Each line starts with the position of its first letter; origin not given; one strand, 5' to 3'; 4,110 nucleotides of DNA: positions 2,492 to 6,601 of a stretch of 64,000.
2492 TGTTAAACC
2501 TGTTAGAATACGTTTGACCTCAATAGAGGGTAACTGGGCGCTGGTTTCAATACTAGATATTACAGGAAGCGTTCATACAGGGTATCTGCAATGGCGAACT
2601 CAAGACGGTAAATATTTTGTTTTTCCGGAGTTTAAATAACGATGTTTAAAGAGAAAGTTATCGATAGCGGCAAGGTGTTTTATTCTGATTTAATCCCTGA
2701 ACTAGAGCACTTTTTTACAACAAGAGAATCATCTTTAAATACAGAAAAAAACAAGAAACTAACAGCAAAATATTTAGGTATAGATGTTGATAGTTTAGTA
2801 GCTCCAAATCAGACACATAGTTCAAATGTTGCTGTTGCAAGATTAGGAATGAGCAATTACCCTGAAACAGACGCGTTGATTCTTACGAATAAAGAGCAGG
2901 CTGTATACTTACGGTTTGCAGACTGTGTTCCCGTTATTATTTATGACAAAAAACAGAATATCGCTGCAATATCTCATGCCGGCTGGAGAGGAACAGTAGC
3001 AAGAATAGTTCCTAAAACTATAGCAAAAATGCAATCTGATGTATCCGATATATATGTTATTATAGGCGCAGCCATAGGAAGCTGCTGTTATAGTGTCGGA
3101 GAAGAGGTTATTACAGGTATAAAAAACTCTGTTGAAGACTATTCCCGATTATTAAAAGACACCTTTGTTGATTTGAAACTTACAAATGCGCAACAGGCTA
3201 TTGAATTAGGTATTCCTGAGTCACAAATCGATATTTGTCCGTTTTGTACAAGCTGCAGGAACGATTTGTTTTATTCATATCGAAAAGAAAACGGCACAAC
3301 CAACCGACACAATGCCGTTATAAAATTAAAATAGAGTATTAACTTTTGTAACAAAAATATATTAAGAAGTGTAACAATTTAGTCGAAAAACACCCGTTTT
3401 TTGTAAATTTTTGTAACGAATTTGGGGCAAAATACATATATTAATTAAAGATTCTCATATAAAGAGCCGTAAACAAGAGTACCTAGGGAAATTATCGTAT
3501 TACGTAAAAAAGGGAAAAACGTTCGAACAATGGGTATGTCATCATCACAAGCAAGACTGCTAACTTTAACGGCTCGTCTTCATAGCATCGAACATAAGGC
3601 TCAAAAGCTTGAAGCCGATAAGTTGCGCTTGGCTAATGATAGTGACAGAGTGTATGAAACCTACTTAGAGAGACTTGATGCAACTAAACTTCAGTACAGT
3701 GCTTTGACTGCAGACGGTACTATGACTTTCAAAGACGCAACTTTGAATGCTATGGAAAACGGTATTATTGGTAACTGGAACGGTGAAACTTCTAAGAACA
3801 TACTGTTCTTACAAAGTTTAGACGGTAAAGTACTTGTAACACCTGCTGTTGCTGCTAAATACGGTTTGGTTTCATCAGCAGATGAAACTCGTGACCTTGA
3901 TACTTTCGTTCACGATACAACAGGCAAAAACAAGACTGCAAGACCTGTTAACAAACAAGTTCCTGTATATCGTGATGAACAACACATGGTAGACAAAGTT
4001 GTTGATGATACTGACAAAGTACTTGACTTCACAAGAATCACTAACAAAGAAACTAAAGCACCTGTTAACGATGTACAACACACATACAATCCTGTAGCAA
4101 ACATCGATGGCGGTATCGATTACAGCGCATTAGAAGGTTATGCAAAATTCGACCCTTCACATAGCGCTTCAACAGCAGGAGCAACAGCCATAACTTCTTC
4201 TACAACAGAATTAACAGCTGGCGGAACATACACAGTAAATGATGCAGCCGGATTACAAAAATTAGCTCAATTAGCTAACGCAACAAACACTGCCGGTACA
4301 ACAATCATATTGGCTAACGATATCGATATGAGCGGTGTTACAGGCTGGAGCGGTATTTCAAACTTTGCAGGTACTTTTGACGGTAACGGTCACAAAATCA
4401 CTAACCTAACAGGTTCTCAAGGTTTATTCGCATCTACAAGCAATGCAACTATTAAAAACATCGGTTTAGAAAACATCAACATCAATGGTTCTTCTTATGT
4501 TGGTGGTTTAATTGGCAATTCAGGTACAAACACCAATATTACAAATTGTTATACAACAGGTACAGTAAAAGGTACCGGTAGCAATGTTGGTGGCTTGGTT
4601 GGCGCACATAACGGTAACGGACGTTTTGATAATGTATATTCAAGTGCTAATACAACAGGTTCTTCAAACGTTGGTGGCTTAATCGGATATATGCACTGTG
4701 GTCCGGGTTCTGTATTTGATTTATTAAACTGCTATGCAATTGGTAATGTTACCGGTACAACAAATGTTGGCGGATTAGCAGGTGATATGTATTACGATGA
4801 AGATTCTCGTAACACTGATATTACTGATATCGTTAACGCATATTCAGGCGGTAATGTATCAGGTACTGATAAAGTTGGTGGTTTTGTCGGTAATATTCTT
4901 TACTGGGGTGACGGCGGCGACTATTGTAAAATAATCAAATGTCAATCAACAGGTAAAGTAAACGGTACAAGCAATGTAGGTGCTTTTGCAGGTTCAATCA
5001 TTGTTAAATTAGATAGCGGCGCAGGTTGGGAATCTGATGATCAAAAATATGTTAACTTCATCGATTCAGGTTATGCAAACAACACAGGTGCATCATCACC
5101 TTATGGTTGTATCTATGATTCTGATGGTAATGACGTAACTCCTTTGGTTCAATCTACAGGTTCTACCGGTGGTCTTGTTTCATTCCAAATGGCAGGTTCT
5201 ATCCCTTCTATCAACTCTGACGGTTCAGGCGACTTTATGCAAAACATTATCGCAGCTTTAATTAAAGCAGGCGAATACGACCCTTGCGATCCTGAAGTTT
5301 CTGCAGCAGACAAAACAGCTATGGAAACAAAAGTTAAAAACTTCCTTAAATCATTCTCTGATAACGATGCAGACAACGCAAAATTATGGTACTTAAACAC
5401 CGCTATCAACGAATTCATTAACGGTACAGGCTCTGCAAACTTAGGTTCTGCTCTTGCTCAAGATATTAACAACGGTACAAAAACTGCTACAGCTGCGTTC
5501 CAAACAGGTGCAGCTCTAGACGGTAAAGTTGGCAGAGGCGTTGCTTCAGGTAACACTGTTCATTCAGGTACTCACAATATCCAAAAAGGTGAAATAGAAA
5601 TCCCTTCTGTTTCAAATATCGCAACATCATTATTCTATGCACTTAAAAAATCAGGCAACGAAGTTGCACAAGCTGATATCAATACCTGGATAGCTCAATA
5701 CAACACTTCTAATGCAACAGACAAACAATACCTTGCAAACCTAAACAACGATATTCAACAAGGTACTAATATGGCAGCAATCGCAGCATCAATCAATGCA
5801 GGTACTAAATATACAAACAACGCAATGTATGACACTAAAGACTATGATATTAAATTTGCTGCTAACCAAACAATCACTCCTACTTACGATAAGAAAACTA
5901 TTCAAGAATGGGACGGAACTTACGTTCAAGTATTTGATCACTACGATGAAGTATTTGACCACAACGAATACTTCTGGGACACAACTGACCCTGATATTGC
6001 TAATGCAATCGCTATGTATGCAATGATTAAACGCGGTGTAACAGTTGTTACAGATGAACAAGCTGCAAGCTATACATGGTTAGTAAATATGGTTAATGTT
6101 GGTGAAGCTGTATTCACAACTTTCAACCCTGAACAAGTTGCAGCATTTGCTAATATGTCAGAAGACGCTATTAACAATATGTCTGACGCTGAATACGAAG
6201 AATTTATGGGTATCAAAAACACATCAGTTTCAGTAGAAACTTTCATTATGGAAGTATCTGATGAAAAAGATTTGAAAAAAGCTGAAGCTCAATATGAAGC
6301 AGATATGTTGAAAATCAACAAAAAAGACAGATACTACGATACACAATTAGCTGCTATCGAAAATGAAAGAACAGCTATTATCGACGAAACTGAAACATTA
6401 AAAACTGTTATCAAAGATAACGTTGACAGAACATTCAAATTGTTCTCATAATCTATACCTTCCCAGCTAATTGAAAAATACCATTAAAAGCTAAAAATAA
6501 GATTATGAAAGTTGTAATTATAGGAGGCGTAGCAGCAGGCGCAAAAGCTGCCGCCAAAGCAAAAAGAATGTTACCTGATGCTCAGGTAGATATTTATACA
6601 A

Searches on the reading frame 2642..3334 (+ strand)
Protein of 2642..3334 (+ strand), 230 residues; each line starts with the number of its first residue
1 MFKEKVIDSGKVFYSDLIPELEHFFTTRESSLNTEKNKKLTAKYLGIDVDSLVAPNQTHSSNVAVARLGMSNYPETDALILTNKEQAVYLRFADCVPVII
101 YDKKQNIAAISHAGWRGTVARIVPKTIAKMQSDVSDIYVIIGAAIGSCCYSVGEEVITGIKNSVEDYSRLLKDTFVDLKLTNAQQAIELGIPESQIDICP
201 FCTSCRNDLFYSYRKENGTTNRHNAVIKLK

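Call 65: find_encoding_contigs(protein=window:2642-3334:+, flank=10000, max_places=2)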
Protein window:2642-3334:+ (230 aa): no gene with exactly this product is on record in the collection.

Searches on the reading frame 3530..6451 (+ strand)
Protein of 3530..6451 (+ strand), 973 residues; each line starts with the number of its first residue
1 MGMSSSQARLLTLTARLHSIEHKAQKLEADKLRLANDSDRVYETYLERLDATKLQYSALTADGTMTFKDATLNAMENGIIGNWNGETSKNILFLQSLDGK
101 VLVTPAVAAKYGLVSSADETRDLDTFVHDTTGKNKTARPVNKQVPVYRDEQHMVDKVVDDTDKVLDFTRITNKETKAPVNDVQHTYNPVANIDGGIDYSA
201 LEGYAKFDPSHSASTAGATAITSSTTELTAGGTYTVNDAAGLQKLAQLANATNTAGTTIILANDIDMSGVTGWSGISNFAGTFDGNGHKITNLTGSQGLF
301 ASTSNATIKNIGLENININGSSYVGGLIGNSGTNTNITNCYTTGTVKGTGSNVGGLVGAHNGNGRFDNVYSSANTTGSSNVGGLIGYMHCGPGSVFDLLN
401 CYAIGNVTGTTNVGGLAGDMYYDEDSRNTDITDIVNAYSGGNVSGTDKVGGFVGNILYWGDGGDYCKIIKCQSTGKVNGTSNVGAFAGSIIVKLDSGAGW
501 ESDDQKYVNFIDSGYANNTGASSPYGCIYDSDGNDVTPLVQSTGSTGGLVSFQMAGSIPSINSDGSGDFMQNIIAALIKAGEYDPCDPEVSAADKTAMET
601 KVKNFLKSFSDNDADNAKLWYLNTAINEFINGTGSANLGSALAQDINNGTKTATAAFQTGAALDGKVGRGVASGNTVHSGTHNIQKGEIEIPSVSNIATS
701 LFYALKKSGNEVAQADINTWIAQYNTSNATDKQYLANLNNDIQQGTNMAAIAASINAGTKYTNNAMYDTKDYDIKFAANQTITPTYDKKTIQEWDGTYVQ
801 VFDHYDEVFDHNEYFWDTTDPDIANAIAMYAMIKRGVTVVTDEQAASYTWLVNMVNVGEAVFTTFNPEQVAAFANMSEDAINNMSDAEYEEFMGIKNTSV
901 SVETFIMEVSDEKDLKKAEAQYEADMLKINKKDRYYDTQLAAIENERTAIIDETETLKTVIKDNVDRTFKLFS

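Call 30: search_protein_families(library=pfam, proteins=[window:3530-6451:+], max_evalue=1)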
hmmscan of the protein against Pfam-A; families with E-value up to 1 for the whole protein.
window:3530-6451:+ (973 aa): 3 families
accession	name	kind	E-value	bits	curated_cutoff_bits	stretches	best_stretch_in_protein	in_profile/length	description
PF05342.19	Peptidase_M26_N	-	3.6e-07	30.1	27.7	1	279-344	183-250/250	M26 IgA1-specific Metallo-endopeptidase N-terminal region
PF07581.17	Glug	-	3.9e-07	30.5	20.5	4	320-346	1-27/28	The GLUG motif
PF05600.17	CDK5RAP3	-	0.0014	18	22.6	1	851-969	378-493/502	CDK5 regulatory subunit-associated protein 3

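Call 62: search_protein_families(library=ncbifam, proteins=[window:3530-6451:+], max_evalue=0.1)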
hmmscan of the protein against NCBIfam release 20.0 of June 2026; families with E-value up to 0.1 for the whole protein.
window:3530-6451:+ (973 aa): 0 families
